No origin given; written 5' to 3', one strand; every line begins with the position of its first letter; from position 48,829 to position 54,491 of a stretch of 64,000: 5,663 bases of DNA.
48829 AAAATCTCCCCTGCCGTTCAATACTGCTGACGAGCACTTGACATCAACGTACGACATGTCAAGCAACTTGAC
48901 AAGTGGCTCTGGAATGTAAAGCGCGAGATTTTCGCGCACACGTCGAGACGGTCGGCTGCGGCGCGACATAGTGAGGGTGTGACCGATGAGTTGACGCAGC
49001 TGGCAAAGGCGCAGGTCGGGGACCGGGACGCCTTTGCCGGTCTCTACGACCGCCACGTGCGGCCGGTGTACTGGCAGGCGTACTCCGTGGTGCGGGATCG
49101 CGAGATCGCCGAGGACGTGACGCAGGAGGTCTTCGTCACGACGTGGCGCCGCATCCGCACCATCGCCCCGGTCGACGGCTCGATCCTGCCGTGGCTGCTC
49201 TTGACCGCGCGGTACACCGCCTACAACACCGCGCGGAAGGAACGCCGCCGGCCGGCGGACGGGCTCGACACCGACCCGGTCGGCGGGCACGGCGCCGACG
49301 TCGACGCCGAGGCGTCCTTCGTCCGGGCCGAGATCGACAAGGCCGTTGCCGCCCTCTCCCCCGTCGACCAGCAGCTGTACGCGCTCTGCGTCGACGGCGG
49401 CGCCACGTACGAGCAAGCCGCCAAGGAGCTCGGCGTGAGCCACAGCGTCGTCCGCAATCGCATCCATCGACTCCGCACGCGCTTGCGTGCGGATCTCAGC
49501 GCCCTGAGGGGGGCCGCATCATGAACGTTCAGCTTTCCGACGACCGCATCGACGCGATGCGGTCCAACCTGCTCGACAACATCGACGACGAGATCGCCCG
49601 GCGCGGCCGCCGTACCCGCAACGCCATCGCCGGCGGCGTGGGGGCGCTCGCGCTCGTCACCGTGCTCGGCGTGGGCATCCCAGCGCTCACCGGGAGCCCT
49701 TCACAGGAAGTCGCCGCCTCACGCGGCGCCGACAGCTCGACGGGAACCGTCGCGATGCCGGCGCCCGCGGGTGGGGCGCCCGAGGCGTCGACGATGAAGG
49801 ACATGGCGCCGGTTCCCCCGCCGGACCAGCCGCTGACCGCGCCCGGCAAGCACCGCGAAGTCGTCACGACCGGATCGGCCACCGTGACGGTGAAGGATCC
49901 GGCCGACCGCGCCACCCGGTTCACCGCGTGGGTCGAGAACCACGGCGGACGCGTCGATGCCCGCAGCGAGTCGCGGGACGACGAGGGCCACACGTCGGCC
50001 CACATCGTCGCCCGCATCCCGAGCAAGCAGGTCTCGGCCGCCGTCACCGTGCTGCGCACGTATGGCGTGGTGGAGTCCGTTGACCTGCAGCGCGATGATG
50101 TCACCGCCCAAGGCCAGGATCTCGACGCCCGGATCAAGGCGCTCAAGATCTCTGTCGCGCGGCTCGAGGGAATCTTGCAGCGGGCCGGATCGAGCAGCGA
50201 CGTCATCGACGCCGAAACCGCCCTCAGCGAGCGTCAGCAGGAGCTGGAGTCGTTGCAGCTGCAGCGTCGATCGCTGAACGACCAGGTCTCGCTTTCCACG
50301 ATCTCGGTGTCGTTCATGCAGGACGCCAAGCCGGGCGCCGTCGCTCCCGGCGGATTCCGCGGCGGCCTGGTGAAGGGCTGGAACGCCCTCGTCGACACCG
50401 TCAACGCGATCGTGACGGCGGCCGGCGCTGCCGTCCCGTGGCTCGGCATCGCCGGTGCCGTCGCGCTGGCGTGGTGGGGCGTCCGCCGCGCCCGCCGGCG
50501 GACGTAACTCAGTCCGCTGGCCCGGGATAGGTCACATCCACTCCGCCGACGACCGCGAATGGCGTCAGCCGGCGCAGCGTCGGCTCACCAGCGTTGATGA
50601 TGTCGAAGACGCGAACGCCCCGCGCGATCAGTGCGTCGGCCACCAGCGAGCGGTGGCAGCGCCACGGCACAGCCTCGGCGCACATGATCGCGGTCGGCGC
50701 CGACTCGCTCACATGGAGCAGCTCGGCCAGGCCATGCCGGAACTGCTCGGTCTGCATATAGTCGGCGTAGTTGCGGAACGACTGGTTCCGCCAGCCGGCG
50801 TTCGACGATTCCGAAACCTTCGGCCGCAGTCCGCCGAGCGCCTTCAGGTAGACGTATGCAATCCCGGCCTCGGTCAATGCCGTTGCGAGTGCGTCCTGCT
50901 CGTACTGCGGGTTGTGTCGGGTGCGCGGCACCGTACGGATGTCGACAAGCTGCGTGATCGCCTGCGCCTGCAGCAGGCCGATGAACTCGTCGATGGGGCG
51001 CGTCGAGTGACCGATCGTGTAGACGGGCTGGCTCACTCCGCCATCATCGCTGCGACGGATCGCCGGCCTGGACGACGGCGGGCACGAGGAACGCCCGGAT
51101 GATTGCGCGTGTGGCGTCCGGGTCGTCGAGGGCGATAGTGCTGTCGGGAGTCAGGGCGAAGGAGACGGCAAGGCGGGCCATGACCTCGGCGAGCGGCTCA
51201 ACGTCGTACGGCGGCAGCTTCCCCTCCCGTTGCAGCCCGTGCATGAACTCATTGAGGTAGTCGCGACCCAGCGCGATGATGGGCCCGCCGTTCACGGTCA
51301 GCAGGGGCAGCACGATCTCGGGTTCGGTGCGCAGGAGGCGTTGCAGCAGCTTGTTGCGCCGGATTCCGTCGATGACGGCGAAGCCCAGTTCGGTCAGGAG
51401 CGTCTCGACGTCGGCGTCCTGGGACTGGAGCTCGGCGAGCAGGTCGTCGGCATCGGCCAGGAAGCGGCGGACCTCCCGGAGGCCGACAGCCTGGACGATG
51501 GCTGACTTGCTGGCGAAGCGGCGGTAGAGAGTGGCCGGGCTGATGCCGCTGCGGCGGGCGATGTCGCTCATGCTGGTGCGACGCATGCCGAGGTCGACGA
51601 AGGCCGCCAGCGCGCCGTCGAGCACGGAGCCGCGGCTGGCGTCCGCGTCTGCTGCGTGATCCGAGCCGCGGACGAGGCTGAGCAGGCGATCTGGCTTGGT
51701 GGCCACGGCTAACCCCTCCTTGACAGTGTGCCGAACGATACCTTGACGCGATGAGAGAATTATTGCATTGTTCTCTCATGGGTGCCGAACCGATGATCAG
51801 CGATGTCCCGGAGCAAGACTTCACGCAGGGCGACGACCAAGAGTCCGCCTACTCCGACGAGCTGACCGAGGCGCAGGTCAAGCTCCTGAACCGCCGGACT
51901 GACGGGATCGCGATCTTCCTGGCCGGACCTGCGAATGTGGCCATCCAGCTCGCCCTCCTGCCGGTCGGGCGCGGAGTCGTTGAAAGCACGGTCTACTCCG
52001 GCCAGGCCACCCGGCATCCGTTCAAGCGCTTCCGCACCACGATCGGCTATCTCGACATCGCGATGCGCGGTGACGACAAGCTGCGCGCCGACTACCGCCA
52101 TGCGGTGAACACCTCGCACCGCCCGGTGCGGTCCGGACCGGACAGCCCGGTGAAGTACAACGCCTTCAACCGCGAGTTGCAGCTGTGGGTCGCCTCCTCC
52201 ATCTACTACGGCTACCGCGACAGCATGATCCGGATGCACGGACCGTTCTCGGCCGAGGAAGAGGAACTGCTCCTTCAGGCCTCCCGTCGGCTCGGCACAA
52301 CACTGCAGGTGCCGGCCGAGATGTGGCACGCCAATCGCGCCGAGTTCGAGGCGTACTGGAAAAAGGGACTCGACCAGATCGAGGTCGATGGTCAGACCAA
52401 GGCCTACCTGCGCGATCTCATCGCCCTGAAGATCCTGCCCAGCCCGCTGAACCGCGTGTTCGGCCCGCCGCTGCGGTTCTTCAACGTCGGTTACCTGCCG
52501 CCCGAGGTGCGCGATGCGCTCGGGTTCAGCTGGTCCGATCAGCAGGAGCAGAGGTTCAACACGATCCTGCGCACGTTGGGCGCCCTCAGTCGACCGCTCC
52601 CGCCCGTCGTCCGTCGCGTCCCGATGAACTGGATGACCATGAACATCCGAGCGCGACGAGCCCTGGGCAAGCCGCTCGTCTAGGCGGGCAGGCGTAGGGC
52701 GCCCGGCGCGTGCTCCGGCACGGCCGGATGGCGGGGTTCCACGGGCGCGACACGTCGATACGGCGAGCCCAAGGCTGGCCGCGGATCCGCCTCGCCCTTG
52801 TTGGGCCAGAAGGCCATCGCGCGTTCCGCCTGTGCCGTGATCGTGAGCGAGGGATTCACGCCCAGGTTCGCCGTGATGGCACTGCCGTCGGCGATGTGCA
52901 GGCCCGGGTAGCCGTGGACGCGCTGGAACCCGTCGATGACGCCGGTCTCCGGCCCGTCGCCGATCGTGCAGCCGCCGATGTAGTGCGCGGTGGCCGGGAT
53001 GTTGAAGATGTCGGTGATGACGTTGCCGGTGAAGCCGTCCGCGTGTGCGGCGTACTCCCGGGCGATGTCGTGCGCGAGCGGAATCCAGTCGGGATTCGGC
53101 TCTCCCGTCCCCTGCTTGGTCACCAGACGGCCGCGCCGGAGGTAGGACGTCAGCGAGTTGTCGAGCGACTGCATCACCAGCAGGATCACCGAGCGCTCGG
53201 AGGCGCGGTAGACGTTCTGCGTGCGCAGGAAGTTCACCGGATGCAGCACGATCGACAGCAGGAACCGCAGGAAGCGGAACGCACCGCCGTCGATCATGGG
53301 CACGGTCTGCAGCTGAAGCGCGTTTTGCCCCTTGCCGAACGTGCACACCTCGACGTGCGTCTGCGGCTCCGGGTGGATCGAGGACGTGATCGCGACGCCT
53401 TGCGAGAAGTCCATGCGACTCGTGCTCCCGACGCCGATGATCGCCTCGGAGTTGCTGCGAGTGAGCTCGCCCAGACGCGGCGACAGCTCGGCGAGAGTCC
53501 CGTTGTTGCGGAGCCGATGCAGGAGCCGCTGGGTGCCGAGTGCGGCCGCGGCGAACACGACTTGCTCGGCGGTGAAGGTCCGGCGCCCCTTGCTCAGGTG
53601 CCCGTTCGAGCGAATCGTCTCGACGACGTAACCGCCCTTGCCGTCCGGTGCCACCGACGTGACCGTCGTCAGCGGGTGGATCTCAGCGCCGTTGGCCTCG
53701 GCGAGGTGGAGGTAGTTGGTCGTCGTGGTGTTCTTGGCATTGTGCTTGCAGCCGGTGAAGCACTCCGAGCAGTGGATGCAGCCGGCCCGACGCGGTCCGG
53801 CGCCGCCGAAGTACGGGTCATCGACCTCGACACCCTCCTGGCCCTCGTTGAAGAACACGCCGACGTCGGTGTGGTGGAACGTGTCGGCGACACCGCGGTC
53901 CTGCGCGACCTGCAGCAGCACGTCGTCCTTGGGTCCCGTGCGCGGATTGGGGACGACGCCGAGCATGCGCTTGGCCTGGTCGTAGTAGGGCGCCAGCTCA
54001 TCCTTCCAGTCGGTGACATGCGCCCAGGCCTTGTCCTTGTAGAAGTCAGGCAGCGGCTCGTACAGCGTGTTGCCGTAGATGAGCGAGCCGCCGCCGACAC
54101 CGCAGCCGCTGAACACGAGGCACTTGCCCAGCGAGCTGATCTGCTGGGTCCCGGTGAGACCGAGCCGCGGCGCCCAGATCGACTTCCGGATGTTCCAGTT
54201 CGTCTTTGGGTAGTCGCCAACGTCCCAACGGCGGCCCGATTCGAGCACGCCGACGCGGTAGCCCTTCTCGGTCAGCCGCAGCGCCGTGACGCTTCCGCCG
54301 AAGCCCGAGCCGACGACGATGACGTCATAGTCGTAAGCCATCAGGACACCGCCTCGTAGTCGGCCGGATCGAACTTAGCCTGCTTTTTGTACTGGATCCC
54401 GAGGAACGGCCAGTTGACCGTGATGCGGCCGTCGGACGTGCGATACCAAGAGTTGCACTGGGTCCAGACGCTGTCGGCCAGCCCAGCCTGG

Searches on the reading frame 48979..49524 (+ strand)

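Call 38: search_protein_families(library=pfam, proteins=[window:48979-49524:+], max_evalue=0.0001)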
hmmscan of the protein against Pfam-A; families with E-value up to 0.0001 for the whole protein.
window:48979-49524:+ (181 aa): 5 families
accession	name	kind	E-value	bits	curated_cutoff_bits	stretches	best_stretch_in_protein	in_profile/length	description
PF04542.20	Sigma70_r2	-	6e-13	48.8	24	1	22-91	1-71/71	Sigma-70 region 2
PF08281.18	Sigma70_r4_2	-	7.1e-10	38.8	25.7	1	117-169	2-54/54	Sigma-70, region 4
PF04545.22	Sigma70_r4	-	1.2e-05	25.2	24.1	1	124-170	3-49/50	Sigma-70, region 4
PF13404.12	HTH_AsnC-type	-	4.5e-05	23.6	27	1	133-166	9-42/42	AsnC-type helix-turn-helix domain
PF13384.12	HTH_23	-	5.6e-05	23.3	24.6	0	138-166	14-42/50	Homeodomain-like domain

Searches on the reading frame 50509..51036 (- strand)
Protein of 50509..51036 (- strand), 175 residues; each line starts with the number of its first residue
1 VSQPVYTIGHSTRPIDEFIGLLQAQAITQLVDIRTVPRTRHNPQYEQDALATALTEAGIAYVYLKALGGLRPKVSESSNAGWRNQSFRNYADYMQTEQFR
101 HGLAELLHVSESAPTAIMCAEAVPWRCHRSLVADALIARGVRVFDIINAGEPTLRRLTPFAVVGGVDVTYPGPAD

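Call 38: search_protein_families(library=pfam, proteins=[window:50509-51036:-], max_evalue=0.0001)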
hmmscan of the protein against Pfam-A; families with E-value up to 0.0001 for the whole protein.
window:50509-51036:- (175 aa): 2 families
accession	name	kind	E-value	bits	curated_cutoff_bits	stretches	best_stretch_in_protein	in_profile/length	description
PF04343.18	DUF488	-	6.6e-33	114.4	22.2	1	15-136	2-121/121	Domain of unknown function DUF488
PF22751.1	DUF488-N3a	-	6.2e-06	27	27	1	79-139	56-117/118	Active DUF488-N3 subclade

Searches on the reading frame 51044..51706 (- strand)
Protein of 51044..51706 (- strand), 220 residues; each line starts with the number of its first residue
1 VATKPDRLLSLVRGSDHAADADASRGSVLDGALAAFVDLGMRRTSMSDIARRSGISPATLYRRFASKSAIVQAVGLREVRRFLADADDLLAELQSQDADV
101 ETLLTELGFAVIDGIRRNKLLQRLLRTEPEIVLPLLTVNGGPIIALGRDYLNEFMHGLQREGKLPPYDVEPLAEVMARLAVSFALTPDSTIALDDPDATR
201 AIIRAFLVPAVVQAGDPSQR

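Call 38: search_protein_families(library=pfam, proteins=[window:51044-51706:-], max_evalue=0.0001)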
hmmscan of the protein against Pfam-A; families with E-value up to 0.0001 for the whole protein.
window:51044-51706:- (220 aa): 3 families
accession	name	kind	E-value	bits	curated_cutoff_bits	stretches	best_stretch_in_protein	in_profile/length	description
PF00440.29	TetR_N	-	2.7e-14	53.1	24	1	29-74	2-47/47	Bacterial regulatory proteins, tetR family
PF18556.6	TetR_C_35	-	3.1e-08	34.2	26.7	1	111-190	13-91/105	Bacterial Tetracyclin repressor, C-terminal domain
PF18598.6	TetR_C_36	-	1.6e-06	28.4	33.7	1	112-207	14-110/111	Tetracyclin repressor-like, C-terminal domain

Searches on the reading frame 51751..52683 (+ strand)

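Call 38: search_protein_families(library=pfam, proteins=[window:51751-52683:+], max_evalue=0.0001)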
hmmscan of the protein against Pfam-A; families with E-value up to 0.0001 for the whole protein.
window:51751-52683:+ (310 aa): 1 family
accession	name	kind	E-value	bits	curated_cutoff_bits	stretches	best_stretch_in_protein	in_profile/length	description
PF09995.15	MPAB_Lcp_cat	-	3.5e-51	174.9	23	1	51-277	6-230/231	ER-bound oxygenase mpaB/B'/Rubber oxygenase, catalytic domain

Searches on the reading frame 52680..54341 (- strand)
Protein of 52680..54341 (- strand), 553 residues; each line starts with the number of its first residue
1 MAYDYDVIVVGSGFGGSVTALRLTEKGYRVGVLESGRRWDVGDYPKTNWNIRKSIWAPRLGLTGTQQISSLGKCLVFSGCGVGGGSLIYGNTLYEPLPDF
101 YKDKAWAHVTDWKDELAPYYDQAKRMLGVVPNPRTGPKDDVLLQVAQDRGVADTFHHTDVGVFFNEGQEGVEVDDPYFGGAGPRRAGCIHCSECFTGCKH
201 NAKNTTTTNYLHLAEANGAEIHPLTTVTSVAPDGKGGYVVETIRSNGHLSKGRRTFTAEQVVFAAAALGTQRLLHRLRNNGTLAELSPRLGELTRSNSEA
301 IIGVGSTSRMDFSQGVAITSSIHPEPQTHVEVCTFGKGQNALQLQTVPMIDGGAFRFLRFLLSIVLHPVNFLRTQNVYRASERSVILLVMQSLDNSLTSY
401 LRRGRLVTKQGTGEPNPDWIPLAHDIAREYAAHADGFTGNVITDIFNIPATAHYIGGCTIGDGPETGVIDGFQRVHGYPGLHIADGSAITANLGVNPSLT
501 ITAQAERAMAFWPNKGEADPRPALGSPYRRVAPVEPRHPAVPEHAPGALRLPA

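Call 38: search_protein_families(library=pfam, proteins=[window:52680-54341:-], max_evalue=0.0001)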
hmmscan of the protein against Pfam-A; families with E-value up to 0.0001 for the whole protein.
window:52680-54341:- (553 aa): 6 families
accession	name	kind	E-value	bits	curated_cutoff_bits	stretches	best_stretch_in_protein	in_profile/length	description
PF05199.19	GMC_oxred_C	-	1.2e-12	49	24.6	1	448-505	82-139/139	GMC oxidoreductase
PF00732.25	GMC_oxred_N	-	1.7e-12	48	23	1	187-276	110-199/218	GMC oxidoreductase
PF01266.30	DAO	-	1.2e-08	35.3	27.9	0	6-36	1-31/353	FAD dependent oxidoreductase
PF00890.30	FAD_binding_2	-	2.8e-06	27.2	20.4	0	6-36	1-31/414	FAD binding domain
PF07992.20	Pyr_redox_2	-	3e-05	24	26.1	0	5-39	1-35/291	Pyridine nucleotide-disulphide oxidoreductase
PF13450.12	NAD_binding_8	-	5.6e-05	23.8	21.9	0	9-38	1-30/68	NAD(P)-binding Rossmann-like domain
